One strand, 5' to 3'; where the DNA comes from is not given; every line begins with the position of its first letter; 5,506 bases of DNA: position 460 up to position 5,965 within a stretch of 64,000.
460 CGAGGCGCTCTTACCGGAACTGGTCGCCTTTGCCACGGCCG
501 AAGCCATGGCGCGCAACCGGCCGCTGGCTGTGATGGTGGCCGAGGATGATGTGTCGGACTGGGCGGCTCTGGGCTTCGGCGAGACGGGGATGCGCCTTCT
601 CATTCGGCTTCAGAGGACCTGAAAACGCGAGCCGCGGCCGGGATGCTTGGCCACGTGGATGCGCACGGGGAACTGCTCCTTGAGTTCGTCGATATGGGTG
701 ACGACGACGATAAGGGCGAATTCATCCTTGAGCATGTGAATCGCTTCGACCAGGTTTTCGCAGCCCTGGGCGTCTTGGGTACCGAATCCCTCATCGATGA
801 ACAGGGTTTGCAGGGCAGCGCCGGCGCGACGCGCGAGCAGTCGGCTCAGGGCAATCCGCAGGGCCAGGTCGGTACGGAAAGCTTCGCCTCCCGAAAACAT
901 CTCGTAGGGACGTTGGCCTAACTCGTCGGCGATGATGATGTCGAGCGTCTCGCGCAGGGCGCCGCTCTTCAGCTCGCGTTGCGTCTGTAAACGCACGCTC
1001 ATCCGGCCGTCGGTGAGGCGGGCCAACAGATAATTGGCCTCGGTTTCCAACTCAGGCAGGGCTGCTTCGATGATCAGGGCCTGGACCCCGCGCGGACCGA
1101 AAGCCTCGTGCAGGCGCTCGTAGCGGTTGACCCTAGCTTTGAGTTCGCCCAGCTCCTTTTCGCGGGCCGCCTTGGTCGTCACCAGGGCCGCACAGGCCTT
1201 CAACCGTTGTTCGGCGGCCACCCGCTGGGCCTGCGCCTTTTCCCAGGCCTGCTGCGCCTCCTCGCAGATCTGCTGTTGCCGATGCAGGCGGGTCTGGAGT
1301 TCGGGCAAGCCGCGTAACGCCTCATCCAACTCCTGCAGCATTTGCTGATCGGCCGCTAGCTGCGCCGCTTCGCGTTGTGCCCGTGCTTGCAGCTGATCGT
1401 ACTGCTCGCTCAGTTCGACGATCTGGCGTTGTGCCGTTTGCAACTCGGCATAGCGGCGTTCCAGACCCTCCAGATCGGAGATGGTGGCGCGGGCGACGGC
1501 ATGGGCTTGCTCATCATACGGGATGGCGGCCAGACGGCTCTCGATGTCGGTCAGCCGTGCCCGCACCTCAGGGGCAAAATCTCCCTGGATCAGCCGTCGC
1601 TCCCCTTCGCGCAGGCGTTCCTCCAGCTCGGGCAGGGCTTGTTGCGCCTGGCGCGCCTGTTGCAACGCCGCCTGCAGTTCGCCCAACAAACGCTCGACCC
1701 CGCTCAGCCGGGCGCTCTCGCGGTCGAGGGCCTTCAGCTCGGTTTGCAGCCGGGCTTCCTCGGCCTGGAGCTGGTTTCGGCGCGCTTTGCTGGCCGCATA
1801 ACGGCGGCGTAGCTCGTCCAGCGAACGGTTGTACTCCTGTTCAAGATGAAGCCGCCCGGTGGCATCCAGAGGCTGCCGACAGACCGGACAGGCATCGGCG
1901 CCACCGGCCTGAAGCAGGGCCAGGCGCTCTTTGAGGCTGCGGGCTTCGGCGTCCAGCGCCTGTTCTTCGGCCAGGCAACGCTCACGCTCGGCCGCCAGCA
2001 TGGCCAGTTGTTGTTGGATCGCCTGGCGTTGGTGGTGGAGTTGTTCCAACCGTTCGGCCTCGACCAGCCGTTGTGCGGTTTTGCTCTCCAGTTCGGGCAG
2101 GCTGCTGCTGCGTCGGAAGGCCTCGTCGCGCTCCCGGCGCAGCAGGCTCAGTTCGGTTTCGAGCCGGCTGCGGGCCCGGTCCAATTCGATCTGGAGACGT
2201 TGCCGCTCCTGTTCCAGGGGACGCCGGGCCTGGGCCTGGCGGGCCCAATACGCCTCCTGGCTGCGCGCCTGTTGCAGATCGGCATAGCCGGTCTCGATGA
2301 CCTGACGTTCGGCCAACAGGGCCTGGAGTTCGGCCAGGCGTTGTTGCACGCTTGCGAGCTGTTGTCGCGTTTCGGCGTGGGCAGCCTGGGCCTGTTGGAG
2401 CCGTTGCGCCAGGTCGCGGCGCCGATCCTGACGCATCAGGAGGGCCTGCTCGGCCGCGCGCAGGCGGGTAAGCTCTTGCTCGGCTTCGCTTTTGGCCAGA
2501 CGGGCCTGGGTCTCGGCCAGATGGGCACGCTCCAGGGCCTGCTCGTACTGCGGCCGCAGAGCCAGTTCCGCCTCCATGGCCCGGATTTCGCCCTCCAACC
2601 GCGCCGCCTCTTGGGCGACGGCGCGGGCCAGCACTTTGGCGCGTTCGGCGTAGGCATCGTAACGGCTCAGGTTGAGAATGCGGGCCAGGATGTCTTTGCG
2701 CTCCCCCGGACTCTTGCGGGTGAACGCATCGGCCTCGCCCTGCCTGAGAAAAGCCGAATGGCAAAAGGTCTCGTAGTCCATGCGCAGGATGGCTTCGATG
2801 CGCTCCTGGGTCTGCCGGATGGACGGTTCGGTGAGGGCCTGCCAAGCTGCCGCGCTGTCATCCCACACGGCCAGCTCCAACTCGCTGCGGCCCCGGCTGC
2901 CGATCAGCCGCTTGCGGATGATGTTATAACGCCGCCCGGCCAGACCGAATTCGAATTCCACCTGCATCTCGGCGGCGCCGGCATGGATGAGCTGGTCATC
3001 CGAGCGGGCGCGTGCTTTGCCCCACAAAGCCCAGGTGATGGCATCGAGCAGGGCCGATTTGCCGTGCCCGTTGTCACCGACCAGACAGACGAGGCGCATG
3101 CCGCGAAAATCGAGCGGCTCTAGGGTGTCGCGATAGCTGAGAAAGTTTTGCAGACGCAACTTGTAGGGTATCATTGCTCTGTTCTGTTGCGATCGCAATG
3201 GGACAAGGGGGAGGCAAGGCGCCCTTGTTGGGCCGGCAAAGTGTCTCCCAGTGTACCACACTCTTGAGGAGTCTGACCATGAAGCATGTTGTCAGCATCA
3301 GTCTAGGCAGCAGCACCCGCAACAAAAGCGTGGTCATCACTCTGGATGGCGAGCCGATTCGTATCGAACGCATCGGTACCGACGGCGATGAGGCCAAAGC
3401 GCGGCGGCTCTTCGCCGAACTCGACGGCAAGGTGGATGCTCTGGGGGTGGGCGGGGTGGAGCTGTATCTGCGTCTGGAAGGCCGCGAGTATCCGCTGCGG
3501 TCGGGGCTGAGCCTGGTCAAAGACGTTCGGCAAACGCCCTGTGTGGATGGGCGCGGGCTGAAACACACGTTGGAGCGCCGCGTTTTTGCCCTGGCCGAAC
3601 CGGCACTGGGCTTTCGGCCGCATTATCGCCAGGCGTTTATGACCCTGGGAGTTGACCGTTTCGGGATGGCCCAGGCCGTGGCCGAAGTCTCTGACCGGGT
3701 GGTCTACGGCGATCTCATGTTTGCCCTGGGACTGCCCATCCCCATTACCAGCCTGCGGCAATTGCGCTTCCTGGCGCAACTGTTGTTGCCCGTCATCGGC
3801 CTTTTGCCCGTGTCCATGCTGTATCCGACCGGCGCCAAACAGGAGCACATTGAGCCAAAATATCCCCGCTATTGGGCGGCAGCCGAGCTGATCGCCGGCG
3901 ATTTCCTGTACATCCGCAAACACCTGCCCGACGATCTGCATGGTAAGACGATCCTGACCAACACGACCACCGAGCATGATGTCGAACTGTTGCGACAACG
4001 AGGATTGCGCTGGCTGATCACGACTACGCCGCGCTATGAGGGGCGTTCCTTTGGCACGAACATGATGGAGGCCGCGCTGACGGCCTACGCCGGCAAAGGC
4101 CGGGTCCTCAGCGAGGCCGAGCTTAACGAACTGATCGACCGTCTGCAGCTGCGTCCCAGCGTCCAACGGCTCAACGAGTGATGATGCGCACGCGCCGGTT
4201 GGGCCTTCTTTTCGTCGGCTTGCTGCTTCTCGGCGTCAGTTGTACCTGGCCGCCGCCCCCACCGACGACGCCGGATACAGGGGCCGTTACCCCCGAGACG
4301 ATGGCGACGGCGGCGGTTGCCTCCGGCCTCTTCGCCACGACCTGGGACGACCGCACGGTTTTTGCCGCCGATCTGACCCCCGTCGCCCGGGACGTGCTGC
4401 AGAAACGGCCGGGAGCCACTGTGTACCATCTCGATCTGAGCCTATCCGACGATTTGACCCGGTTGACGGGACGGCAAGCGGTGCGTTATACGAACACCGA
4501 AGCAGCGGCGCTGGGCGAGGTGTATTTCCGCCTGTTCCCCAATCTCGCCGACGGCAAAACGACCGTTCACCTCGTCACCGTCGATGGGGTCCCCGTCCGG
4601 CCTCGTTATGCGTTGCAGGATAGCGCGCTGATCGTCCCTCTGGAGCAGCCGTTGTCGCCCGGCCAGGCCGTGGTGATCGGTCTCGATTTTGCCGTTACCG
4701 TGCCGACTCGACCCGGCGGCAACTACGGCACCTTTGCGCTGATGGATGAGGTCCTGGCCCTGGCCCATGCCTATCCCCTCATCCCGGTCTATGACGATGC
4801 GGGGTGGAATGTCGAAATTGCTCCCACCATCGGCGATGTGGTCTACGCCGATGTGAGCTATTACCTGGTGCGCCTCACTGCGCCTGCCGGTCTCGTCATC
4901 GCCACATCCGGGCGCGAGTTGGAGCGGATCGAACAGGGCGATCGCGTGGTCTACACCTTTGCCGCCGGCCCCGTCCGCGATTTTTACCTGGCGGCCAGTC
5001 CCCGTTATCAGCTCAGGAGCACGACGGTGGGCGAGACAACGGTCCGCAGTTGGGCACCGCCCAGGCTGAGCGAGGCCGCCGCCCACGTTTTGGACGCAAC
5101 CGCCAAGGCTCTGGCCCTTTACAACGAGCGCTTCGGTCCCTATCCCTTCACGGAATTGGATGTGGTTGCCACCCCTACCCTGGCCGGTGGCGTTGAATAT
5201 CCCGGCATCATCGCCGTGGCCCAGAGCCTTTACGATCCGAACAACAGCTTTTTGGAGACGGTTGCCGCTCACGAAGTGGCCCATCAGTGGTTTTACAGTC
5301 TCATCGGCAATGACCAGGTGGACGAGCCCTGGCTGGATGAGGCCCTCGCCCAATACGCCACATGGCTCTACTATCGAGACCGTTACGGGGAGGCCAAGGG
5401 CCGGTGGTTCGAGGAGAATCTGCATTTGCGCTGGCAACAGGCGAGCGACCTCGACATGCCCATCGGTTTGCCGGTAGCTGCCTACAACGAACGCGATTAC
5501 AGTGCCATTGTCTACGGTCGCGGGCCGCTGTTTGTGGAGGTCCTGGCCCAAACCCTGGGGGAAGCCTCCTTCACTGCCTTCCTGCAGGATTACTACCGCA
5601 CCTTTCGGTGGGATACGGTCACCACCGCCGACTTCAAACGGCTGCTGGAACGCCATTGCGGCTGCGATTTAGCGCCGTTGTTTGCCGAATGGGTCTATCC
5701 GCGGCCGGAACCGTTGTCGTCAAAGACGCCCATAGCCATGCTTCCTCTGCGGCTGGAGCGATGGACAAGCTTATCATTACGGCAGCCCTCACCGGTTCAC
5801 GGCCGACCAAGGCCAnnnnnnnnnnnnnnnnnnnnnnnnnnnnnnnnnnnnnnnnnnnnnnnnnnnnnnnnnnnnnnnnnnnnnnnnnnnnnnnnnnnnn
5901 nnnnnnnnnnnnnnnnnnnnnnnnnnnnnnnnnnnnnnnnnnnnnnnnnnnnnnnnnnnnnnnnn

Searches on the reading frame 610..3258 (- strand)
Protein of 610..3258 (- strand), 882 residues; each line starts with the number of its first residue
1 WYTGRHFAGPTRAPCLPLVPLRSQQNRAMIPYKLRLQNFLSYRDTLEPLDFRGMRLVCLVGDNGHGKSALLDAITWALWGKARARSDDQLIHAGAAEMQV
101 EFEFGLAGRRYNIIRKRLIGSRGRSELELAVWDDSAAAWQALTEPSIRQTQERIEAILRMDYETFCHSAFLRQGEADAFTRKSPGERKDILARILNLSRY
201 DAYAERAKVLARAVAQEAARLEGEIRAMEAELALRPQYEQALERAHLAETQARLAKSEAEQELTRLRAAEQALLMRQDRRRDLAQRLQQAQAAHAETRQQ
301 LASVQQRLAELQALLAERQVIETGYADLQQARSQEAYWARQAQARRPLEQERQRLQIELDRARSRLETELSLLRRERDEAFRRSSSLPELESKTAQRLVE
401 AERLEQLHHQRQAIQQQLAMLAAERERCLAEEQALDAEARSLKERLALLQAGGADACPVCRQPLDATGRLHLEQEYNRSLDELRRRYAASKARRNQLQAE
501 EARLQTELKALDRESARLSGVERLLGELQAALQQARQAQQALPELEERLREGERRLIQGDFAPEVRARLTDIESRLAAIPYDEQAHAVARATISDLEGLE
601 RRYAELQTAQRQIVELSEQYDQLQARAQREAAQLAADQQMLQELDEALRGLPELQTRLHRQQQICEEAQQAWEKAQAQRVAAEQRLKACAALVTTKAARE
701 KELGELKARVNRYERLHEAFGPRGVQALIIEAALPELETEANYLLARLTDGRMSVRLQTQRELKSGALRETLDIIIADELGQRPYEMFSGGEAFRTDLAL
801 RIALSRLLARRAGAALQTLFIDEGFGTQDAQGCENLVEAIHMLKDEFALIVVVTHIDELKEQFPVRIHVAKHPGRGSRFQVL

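Call 7: search_protein_families(library=pfam, proteins=[window:610-3258:-], max_evalue=0.001)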
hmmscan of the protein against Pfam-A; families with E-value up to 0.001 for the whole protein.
window:610-3258:- (882 aa): 5 families
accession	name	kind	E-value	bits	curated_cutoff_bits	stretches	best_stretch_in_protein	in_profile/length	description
PF13476.12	AAA_23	-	2.1e-19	71.4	27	1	33-272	1-162/201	AAA domain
PF02463.25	SMC_N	-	5.7e-11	42.7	40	1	33-96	4-70/220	RecF/RecN/SMC N terminal domain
PF13558.12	SbcC_Walker_B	-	4.9e-07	30.3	27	1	783-840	28-88/90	SbcC/RAD50-like, Walker B motif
PF13555.12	AAA_29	-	1.3e-05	25.3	27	1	34-84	4-52/61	P-loop containing region of AAA domain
PF13175.12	AAA_15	-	9.5e-05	22.6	32.1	1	33-79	5-48/374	AAA ATPase domain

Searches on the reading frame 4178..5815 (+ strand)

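Call 7: search_protein_families(library=pfam, proteins=[window:4178-5815:+], max_evalue=0.001)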
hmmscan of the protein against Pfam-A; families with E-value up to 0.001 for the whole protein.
window:4178-5815:+ (546 aa): 1 family
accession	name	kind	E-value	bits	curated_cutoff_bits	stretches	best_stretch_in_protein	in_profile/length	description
PF01433.26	Peptidase_M1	-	7.7e-24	84.9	27.7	1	305-505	3-218/218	Peptidase family M1 domain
